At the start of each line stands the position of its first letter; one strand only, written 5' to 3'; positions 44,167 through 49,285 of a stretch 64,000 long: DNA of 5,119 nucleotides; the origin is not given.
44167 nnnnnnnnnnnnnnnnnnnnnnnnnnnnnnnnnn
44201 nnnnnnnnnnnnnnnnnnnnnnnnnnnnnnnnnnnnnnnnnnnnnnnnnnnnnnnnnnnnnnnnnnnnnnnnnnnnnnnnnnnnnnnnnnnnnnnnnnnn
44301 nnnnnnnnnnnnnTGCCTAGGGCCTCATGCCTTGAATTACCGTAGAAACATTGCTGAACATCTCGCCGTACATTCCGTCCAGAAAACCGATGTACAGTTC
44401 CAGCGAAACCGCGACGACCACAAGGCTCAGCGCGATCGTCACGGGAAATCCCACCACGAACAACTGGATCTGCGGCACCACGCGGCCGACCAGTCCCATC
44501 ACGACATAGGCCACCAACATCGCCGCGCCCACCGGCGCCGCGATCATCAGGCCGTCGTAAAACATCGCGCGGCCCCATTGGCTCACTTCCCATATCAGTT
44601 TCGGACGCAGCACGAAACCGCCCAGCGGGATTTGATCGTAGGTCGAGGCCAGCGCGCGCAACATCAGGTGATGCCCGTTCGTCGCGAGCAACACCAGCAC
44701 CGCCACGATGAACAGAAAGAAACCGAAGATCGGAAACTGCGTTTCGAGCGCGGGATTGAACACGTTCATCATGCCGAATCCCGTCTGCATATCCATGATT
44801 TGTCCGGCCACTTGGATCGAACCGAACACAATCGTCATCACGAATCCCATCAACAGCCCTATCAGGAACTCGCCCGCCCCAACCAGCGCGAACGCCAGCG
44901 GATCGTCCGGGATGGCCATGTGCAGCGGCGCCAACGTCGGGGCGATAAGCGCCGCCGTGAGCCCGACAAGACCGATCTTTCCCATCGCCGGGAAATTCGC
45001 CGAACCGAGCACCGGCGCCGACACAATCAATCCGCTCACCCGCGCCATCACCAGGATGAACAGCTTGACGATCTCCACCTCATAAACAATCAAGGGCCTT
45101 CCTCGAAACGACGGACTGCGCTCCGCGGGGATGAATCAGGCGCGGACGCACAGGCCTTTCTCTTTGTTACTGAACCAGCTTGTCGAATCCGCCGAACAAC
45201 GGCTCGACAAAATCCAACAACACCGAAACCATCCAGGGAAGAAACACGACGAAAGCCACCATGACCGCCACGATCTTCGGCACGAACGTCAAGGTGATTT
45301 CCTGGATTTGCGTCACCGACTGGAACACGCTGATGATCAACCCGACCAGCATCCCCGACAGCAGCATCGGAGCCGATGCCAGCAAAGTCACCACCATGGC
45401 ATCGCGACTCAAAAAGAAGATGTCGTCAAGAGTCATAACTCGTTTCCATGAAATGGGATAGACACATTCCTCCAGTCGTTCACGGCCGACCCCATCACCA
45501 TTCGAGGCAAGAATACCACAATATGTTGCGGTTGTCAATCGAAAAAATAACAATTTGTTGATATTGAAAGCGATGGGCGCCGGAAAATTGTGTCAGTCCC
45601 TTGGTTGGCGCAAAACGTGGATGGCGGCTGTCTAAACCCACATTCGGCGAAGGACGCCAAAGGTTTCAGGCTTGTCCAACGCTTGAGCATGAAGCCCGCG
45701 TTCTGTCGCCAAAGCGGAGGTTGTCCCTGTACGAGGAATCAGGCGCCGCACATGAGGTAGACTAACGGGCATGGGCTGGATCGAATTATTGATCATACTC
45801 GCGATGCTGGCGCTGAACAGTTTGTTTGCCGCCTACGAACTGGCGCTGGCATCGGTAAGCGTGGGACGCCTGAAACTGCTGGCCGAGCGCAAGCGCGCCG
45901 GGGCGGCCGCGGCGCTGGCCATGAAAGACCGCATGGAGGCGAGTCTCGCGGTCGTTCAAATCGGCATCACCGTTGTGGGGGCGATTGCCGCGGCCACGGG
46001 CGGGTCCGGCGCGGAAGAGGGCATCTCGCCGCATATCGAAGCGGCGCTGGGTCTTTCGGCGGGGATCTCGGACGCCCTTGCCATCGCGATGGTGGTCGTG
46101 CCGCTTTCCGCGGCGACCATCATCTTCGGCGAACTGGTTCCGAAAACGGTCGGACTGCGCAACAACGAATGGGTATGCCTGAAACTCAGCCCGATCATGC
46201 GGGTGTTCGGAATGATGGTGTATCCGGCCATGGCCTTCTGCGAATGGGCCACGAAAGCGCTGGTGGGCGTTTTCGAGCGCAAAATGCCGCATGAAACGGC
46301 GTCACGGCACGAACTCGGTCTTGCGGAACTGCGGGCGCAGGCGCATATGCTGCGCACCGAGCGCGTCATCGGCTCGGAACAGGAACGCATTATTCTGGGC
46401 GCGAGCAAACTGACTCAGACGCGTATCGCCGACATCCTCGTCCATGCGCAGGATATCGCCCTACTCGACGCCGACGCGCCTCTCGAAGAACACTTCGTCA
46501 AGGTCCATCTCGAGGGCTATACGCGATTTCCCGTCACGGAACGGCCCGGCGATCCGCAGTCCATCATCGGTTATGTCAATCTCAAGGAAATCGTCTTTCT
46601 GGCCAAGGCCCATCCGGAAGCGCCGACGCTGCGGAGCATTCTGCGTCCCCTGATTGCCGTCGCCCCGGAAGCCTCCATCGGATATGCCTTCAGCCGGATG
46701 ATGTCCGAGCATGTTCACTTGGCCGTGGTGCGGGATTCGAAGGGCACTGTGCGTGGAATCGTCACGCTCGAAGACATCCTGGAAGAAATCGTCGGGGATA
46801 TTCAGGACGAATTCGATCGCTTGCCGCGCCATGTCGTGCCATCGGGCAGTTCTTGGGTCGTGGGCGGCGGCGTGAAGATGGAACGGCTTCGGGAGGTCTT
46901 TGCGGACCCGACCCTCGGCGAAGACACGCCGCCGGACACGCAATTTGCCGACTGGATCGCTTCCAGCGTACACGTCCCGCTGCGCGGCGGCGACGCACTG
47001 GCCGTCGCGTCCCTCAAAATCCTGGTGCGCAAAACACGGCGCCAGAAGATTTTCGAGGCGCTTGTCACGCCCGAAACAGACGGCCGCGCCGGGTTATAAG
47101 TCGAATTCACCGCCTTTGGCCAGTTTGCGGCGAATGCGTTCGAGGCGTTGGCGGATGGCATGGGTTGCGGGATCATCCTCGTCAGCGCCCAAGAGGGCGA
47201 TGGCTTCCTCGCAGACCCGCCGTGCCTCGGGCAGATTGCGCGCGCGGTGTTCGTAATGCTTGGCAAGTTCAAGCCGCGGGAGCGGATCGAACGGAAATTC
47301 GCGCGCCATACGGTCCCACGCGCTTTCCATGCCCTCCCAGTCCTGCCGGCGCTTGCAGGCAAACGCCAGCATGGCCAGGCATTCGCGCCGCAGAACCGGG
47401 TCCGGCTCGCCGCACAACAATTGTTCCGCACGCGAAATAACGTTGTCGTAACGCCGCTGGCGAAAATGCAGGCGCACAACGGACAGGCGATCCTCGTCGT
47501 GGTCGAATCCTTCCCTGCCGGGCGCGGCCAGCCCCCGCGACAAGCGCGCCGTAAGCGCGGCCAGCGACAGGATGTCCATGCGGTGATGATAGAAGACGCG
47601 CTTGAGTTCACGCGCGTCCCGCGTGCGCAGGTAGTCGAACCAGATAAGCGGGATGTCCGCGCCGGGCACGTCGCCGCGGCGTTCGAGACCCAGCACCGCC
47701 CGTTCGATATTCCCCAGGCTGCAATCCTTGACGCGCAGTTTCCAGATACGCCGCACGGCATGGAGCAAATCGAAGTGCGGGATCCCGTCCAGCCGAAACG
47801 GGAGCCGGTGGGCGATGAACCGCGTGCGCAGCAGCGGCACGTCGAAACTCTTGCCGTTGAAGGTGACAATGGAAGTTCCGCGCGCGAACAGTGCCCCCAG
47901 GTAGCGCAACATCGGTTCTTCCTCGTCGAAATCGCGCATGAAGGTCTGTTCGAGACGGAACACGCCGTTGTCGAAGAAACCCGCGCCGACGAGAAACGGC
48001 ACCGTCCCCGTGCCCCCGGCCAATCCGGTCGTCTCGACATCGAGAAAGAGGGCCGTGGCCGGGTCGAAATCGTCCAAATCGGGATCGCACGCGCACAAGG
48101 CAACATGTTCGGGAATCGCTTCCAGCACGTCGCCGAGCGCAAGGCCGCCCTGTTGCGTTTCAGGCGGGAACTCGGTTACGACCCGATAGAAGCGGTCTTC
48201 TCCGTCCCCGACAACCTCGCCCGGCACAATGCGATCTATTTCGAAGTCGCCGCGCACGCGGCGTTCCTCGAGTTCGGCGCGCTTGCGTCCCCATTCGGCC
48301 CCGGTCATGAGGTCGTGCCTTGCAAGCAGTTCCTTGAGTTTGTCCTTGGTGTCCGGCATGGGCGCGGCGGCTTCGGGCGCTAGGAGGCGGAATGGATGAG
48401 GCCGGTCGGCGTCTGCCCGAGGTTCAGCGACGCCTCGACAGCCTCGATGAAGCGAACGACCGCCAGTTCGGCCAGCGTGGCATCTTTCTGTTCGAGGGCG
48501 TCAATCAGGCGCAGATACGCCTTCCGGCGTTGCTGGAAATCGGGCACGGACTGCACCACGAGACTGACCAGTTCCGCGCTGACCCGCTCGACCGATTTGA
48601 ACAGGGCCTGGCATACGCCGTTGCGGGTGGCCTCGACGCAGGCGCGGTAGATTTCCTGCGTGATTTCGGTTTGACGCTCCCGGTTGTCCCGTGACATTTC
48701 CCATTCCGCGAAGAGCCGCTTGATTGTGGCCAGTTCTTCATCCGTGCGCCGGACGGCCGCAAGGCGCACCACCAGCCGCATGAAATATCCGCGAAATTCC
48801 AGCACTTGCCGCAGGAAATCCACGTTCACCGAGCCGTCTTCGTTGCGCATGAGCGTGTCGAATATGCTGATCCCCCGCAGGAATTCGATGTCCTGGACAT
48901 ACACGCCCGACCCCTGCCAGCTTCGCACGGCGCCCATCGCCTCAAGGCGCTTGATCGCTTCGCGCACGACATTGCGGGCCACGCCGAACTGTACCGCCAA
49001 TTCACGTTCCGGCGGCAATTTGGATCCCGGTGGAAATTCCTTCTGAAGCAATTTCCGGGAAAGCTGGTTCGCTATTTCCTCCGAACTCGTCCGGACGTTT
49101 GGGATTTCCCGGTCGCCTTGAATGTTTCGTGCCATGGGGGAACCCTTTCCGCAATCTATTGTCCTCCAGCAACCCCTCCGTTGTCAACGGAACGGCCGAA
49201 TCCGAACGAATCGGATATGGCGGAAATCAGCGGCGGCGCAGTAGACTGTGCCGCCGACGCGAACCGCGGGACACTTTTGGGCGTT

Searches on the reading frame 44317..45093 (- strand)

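Call 55: search_protein_families(library=pfam, proteins=[window:44317-45093:-], max_evalue=0.00001)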
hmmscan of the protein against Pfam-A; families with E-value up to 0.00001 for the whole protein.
window:44317-45093:- (258 aa): 1 family
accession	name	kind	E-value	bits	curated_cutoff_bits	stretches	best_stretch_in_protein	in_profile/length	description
PF01311.25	Bac_export_1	-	2.9e-59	200.9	27.8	1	11-243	3-228/230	Bacterial export proteins, family 1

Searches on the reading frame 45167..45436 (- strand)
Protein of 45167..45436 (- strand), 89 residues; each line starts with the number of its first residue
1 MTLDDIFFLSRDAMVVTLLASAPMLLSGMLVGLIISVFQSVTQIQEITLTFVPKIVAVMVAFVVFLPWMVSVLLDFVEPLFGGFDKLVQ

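Call 55: search_protein_families(library=pfam, proteins=[window:45167-45436:-], max_evalue=0.00001)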
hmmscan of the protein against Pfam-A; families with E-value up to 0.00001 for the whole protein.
window:45167-45436:- (89 aa): 1 family
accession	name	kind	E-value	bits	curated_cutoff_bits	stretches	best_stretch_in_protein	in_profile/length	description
PF01313.24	Bac_export_3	-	6.5e-28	96.9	25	1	7-77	3-73/74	Bacterial export proteins, family 3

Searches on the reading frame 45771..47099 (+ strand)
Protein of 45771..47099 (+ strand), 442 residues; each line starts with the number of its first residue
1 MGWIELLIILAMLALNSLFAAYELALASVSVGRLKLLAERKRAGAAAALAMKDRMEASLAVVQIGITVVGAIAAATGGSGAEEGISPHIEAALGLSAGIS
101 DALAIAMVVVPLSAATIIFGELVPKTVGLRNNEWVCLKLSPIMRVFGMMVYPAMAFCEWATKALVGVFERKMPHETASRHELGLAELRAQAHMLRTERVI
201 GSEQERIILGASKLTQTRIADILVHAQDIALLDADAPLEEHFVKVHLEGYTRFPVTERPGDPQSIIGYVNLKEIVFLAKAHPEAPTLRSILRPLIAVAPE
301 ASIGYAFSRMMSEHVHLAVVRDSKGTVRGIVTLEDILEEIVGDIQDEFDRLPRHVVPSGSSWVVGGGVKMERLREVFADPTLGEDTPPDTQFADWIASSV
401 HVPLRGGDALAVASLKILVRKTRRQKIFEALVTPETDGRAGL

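Call 65: search_protein_families(library=pfam, proteins=[window:45771-47099:+], max_evalue=0.00001)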
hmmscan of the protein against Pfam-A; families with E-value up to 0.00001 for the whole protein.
window:45771-47099:+ (442 aa): 2 families
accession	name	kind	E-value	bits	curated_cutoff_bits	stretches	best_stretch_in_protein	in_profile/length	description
PF01595.25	CNNM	-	1.4e-30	106.8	28.4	1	7-200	1-177/181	Cyclin M transmembrane N-terminal domain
PF00571.33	CBS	-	5.1e-12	46.4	24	1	292-341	7-56/57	CBS domain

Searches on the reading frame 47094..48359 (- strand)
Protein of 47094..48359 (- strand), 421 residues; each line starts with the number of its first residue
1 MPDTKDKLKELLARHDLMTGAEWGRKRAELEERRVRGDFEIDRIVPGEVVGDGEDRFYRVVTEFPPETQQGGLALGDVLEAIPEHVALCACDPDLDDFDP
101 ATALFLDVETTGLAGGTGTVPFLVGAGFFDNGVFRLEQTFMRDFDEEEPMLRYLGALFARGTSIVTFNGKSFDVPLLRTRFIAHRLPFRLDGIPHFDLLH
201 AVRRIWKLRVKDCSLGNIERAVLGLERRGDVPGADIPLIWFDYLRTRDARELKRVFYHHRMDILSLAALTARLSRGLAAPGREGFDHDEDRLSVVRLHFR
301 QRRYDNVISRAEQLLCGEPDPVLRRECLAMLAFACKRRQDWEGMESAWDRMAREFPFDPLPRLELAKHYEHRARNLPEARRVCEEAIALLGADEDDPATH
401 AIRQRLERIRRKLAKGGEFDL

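Call 65: search_protein_families(library=pfam, proteins=[window:47094-48359:-], max_evalue=0.00001)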
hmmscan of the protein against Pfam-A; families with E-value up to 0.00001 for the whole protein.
window:47094-48359:- (421 aa): 1 family
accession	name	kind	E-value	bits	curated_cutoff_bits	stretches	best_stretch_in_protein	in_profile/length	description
PF13482.12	RNase_H_2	-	4.7e-39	134.4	22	1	104-273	1-164/165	RNase_H superfamily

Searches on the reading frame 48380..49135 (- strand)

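Call 65: search_protein_families(library=pfam, proteins=[window:48380-49135:-], max_evalue=0.00001)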
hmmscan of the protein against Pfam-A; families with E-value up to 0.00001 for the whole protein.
window:48380-49135:- (251 aa): 2 families
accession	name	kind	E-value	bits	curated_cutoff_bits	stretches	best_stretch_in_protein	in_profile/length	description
PF00392.27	GntR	-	3.2e-22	78.4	27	1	18-80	2-64/64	Bacterial regulatory proteins, gntR family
PF07729.17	FCD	-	2.6e-11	44.5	24.3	1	111-231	2-124/125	FCD domain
